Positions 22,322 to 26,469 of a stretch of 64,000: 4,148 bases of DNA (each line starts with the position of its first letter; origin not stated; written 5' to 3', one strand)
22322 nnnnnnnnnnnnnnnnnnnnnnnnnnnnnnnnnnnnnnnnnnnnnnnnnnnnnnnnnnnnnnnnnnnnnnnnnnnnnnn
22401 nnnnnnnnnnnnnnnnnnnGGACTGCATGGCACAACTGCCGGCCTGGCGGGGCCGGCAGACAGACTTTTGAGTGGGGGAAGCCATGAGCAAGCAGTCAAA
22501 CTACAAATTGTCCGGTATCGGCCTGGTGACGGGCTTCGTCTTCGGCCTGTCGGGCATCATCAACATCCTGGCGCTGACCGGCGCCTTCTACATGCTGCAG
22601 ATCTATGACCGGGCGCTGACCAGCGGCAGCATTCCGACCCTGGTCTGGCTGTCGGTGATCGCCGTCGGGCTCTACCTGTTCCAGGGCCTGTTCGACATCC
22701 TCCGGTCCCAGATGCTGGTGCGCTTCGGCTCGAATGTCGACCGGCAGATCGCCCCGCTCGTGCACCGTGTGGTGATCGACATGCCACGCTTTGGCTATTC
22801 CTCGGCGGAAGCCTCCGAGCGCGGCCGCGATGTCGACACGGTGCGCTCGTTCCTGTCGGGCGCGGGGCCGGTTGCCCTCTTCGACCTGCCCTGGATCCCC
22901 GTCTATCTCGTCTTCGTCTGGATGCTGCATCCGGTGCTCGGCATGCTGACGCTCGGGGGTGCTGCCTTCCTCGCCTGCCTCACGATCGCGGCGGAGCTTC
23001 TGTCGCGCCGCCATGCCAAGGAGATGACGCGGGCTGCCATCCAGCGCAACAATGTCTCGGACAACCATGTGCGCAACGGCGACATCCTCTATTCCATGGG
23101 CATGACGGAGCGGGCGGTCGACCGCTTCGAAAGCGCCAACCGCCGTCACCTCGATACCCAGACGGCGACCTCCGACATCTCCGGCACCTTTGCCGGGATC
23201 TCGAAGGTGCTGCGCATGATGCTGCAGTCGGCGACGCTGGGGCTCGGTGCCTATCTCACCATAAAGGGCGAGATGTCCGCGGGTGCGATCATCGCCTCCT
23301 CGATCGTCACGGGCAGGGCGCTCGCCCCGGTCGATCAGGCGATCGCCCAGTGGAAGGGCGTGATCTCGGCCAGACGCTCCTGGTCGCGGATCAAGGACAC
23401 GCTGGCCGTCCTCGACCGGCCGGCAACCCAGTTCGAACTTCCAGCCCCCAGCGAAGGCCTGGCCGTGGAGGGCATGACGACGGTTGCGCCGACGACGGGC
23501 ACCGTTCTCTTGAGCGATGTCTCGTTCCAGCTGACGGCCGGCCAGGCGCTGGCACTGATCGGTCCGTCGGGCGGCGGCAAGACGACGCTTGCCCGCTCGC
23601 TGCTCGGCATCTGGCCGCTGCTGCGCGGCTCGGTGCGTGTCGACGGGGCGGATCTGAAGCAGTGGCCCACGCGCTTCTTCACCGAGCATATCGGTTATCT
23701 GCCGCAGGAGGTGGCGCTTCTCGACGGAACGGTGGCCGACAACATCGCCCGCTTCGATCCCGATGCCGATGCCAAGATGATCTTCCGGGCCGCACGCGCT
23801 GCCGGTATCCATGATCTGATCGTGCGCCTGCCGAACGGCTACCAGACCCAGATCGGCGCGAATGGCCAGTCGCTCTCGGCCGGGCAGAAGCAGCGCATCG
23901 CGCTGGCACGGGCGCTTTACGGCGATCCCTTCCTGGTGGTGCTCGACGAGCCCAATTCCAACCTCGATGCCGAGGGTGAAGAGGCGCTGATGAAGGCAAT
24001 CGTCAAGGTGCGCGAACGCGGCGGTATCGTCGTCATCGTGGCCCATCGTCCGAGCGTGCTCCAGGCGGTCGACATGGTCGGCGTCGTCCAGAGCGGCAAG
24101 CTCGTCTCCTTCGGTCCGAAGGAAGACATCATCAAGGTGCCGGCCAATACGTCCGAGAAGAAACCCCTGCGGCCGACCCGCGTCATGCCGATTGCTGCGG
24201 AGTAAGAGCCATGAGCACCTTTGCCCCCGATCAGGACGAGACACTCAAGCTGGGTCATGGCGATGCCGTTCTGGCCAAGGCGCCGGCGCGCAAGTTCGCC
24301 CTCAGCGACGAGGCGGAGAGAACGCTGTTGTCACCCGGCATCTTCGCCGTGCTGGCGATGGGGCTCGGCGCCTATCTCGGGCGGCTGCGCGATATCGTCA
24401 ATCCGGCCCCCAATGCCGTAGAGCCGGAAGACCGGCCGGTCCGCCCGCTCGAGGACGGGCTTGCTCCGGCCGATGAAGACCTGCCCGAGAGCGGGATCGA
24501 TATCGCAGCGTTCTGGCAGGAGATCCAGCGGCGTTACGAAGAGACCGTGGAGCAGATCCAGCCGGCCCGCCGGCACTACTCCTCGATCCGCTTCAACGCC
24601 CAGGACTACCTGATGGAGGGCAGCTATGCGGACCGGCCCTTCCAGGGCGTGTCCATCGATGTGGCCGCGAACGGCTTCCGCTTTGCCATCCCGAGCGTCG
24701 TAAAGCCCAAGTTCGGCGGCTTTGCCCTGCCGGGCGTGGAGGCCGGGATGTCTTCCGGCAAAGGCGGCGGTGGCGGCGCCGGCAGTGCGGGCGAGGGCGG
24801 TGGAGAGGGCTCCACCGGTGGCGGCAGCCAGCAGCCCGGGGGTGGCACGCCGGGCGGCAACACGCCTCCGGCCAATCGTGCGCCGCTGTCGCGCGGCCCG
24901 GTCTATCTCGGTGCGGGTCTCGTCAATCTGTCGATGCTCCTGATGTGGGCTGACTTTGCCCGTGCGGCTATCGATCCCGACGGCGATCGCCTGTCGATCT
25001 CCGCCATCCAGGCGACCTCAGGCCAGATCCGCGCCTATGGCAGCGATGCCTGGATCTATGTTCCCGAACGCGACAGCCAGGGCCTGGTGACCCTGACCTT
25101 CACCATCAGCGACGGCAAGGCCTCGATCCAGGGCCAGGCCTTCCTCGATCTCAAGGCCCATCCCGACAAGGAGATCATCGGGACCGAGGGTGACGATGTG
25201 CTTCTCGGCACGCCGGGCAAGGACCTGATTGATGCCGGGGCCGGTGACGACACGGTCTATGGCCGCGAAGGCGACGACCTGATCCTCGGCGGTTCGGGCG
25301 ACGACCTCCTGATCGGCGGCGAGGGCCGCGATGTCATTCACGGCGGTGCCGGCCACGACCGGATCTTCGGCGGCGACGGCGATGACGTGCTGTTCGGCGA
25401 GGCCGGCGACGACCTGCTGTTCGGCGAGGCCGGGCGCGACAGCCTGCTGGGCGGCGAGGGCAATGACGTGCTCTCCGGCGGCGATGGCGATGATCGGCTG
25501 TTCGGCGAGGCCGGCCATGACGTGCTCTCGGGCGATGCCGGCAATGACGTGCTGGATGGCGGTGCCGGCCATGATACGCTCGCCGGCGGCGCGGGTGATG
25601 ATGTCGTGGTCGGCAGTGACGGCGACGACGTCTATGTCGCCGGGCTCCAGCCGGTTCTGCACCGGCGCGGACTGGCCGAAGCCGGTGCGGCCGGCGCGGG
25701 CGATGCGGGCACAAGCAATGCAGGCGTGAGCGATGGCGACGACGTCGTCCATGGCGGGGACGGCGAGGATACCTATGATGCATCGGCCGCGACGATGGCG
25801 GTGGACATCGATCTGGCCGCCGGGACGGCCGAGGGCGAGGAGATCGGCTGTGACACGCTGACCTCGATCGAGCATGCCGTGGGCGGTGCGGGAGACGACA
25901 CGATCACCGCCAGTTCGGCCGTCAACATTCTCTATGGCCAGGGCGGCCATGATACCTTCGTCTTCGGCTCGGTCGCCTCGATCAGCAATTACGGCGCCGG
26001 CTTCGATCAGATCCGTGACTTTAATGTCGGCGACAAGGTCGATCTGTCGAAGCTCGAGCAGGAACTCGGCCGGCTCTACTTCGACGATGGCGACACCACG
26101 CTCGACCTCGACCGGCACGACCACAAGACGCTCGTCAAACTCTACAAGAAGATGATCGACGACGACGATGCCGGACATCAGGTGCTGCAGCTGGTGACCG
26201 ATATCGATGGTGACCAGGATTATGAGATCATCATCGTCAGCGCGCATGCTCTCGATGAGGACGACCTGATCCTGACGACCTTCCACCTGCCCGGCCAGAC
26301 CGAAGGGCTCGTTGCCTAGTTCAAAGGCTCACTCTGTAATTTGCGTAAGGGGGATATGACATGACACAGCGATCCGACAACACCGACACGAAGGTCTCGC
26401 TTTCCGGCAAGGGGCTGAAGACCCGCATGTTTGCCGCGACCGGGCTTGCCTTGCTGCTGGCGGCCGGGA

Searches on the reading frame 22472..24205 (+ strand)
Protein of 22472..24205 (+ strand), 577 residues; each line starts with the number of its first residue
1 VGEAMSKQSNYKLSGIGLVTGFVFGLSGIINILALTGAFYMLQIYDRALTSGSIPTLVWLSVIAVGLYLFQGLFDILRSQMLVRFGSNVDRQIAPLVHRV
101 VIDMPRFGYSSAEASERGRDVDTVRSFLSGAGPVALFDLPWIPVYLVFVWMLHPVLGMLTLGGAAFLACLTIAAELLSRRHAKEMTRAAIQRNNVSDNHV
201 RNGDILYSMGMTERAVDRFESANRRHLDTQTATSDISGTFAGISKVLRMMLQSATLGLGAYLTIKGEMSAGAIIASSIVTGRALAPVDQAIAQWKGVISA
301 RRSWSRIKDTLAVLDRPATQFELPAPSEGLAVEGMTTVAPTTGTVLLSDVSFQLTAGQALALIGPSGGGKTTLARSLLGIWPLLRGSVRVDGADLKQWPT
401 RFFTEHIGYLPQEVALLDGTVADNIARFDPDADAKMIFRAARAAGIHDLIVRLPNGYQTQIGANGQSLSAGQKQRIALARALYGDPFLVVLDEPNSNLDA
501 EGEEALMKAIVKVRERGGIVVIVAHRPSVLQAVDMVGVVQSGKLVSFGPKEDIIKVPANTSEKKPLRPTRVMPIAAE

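Call 3: search_protein_families(library=pfam, proteins=[window:22472-24205:+], max_evalue=0.01)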
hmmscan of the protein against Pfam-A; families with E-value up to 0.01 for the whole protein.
window:22472-24205:+ (577 aa): 5 families
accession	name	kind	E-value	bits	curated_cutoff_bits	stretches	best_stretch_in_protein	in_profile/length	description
PF00005.33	ABC_tran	-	2.1e-28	100.1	25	1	347-495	1-136/137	ABC transporter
PF00664.28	ABC_membrane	-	8e-11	42.6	28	1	26-276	7-263/274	ABC transporter transmembrane region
PF02463.25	SMC_N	-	0.00038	20.4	40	1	227-540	135-213/220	RecF/RecN/SMC N terminal domain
PF13304.12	AAA_21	-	0.0008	20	27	0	361-401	3-46/304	AAA domain, putative AbiEii toxin, Type IV TA system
PF01740.26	STAS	-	0.0078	16.4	22.6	0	496-541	51-96/106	STAS domain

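Call 33: search_protein_families(library=ncbifam, proteins=[window:22472-24205:+], max_evalue=0.001)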
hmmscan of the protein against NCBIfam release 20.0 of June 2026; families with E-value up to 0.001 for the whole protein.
window:22472-24205:+ (577 aa): 186 families (the best 25 are shown)
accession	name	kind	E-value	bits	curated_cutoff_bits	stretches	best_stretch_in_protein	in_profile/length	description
TIGR01842.1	type_I_sec_PrtD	subfamily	5.6e-200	665.5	510.15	1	23-555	11-542/544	type I secretion system permease/ATPase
TIGR03375.1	type_I_sec_LssB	subfamily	2.1e-97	327.1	693.1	1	27-555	158-690/696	type I secretion system permease/ATPase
TIGR01846.1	type_I_sec_HlyB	subfamily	8.2e-72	242.5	725.55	1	23-555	144-680/694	type I secretion system permease/ATPase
TIGR03796.1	NHLM_micro_ABC1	equivalog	3.5e-69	233.8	853.3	1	42-557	177-702/710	NHLP family bacteriocin export ABC transporter peptidase/permease/ATPase subunit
TIGR02857.1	CydD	equivalog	6e-59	200.4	435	1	323-536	314-526/529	thiol reductant ABC exporter subunit CydD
TIGR02868.1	CydC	equivalog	1.5e-55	188.9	329.05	1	141-526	141-529/530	thiol reductant ABC exporter subunit CydC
TIGR01193.1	bacteriocin_ABC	subfamily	1.1e-54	186.2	523.85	1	27-555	165-697/708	peptide cleavage/export ABC transporter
TIGR02203.1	MsbA_lipidA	equivalog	2e-54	185.1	602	1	47-555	43-557/572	lipid A export permease/ATP-binding protein MsbA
TIGR02204.1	MsbA_rel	hypoth_equivalog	4.1e-53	180.9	780.4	1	196-555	200-563/576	ABC transporter, permease/ATP-binding protein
NF052233.1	CphA_assoc_ABC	equivalog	1.7e-52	178.8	880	1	122-555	298-731/766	cyanophycin metabolism-associated ABC transporter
TIGR00958.1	3a01208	subfamily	3.5e-52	177.7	874.6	1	120-552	267-699/711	antigen peptide transporter 2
TIGR03797.1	NHLM_micro_ABC2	equivalog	9.8e-51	173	709.4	1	29-555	147-673/686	NHLP bacteriocin export ABC transporter permease/ATPase subunit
NF008379.0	PRK11174.1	equivalog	1.2e-47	162.8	684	1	337-553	356-570/588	heme ABC transporter permease/ATP-binding protein CydD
NF010178.0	PRK13657.1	equivalog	1.2e-47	162.7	733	1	193-555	196-558/588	glucan ABC transporter ATP-binding protein/ permease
NF045513.1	HepA_fam_ABC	equivalog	3.6e-46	157.8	725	1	144-554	184-596/610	heterocyst formation ABC transporter subunit HepA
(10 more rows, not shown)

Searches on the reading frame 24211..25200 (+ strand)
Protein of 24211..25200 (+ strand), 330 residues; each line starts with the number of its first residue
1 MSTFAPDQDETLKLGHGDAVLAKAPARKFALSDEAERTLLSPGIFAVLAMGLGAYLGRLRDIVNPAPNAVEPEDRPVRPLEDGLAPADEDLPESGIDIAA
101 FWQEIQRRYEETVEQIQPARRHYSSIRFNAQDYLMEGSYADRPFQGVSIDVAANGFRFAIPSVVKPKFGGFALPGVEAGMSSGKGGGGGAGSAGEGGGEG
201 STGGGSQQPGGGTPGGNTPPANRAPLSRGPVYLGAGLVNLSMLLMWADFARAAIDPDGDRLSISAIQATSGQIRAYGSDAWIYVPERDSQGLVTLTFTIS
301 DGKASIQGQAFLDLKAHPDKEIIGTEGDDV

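Call 69: find_homologous_proteins(query=window:24211-25200:+, max_evalue=0.001)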
Query window:24211-25200:+ (330 aa): 5 proteins with E <= 0.001 among 8000 candidates.
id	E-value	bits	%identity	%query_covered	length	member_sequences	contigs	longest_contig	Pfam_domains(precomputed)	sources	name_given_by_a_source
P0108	1.3e-139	483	68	100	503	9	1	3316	PF17963.8,PF17892.8,PF00353.26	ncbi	ncbi:RTX toxins, partial [Agrobacterium albertimagni AOL15]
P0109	4.7e-81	291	61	69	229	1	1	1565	-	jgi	jgi:hypothetical protein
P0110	1.7e-69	253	65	56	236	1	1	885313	-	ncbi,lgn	-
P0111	6.3e-52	195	82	34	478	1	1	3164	PF17963.8,PF17892.8,PF00353.26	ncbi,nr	ncbi:MAG: cadherin-like domain-containing protein, partial [Alphaproteobacteria bacterium]|nr:cadher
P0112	2.6e-43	167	82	29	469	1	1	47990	PF17963.8,PF17892.8,PF00353.26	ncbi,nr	ncbi:MAG: cadherin-like domain-containing protein [Rhizobium sp.]|nr:cadherin-like domain-containing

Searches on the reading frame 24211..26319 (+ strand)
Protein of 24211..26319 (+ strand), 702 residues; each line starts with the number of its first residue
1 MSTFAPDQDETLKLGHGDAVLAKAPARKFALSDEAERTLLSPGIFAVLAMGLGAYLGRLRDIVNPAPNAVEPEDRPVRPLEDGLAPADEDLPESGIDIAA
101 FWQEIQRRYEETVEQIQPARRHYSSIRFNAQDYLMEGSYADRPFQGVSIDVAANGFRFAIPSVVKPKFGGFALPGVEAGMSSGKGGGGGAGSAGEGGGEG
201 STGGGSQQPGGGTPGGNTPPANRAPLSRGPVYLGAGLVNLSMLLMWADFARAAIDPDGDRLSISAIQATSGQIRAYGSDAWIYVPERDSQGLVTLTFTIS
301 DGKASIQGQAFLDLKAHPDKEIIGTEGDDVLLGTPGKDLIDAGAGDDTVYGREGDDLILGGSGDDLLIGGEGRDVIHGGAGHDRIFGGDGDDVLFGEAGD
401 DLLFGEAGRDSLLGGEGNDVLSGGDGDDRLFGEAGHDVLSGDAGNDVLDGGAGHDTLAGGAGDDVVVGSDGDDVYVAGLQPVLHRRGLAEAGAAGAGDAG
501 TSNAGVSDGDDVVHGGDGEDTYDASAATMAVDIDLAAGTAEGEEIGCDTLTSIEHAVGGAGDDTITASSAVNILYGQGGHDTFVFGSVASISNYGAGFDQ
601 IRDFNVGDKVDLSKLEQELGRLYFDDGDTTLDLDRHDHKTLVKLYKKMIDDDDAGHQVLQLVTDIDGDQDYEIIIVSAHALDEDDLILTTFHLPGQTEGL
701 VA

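Call 3: search_protein_families(library=pfam, proteins=[window:24211-26319:+], max_evalue=0.01)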
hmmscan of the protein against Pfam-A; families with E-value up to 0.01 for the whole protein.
window:24211-26319:+ (702 aa): 3 families
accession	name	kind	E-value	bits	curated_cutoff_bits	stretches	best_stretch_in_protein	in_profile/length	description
PF00353.25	HemolysinCabind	-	2.4e-56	187.6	23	8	423-457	2-36/36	RTX calcium-binding nonapeptide repeat (4 copies)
PF17892.7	Cadherin_5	-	8.8e-12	45.2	26.5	1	222-310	2-93/98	Cadherin-like domain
PF17963.7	Big_9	-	3.2e-07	31.6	23.6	1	253-305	27-80/89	Bacterial Ig domain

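Call 33: search_protein_families(library=ncbifam, proteins=[window:24211-26319:+], max_evalue=0.001)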
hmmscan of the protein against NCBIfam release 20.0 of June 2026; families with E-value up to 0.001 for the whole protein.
window:24211-26319:+ (702 aa): 8 families
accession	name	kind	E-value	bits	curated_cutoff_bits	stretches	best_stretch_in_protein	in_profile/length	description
NF033943.0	RTX_toxin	subfamily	9.7e-31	106.8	1000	2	364-477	687-801/930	RTX family hemolysin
NF035945.1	Zn_serralysin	subfamily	1.4e-23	83.8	500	5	557-618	341-401/462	serralysin family metalloprotease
NF033203.1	entero_EhxA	exception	1e-22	80.2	2000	2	372-480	728-836/997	enterohemolysin EhxA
NF046115.1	Ca_rpt_SMc04171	equivalog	1.7e-22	80.3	625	3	378-447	419-488/574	SMc04171 family calcium-binding repeat protein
NF053766.1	ZapA_metallo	exception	9.1e-21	74.4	940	2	352-403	336-387/483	ZapA family metalloprotease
NF050046.1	PueAB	exception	7.6e-10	37.8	670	1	322-367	372-417/616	polyurethane esterase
NF012211.1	tand_rpt_95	domain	1.1e-09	38.1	90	1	251-319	17-89/98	tandem-95 repeat protein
NF052454.1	BtaGlycanEglC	equivalog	2.7e-08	33.2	700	0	441-475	105-139/459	endo-1,3-1,4-beta-glycanase EglC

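Call 89: predict_structure(alignment_id=A5)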
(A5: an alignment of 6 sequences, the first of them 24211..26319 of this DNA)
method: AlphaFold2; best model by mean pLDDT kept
length: 702 residues; sequences in the alignment: 6
mean_pLDDT: 42.6   pTM: 0.38
mean pLDDT of the five models: 42.6, 41.8, 34.4, 34.3, 30.1
residues with pLDDT >= 90: 2; 70-90: 103; 50-70: 112; < 50: 485
segments of 3 or more residues with pLDDT < 50: 1-227, 245-262, 270-281, 285-290, 478-512, 515-518, 524-702
pLDDT, mean of each block of 10 residues (from residue 1): 27 26 25 29 32 33 36 30 30 32 35 28 22 24 23 22 22 24 24 25 26 26 43 55 47 42 51 43 48 55 53 55 74 75 81 82 83 86 82 82 77 75 70 69 66 63 58 51 24 24 31 50 43 29 35 42 44 37 38 33 26 24 25 32 37 33 29 29 29 28 24
secondary structure, 60 per line:
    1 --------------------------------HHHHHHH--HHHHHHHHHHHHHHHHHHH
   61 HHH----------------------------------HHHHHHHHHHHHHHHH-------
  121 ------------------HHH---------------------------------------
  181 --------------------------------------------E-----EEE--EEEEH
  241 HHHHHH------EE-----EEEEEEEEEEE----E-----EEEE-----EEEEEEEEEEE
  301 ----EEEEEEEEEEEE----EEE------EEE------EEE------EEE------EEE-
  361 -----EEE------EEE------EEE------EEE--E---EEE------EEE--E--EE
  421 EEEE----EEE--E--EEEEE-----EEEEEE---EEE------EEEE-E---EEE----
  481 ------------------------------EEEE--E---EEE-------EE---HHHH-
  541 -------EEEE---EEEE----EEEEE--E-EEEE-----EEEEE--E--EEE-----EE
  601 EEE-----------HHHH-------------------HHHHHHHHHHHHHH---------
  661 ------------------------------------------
elements in order (helices of 4 or more, strands of 3 or more residues): H33-39 H42-63 H98-113 E231-233 E236-239 H240-246 E260-270 E281-284 E290-300 E305-316 E321-323 E330-332 E339-341 E348-350 E357-359 E366-368 E375-377 E384-386 E393-395 E402-404 E411-413 E419-424 E429-431 E437-441 E447-452 E456-458 E465-468 E474-476 E511-514 E521-523 H536-539 E548-551 E555-558 E563-567 E572-575 E581-585 E591-593 E599-603 H615-618 H638-651

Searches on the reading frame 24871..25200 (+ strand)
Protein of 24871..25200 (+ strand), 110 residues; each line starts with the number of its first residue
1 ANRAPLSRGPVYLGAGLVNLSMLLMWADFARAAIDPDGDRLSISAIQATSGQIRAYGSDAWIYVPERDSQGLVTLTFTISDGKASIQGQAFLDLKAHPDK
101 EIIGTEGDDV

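Call 63: search_protein_families(library=pfam, proteins=[window:24871-25200:+], max_evalue=0.05)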
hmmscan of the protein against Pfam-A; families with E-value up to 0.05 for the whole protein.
window:24871-25200:+ (110 aa): 2 families
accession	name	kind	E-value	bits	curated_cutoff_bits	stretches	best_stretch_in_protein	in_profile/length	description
PF17892.7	Cadherin_5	-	1.3e-12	47.8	26.5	1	2-91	2-94/98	Cadherin-like domain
PF17963.7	Big_9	-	7.6e-09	36.8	23.6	1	32-85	26-80/89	Bacterial Ig domain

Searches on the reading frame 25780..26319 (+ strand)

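Call 63: search_protein_families(library=pfam, proteins=[window:25780-26319:+], max_evalue=0.05)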
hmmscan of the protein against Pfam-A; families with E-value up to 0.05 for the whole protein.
window:25780-26319:+ (179 aa): 2 families
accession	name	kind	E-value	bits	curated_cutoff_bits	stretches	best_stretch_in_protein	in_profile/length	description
PF08548.17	Peptidase_M10_C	-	2.1e-09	37.9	20.7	1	29-105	80-145/193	Peptidase M10 serralysin C terminal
PF00353.25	HemolysinCabind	-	4.8e-06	26.9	23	1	34-59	10-35/36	RTX calcium-binding nonapeptide repeat (4 copies)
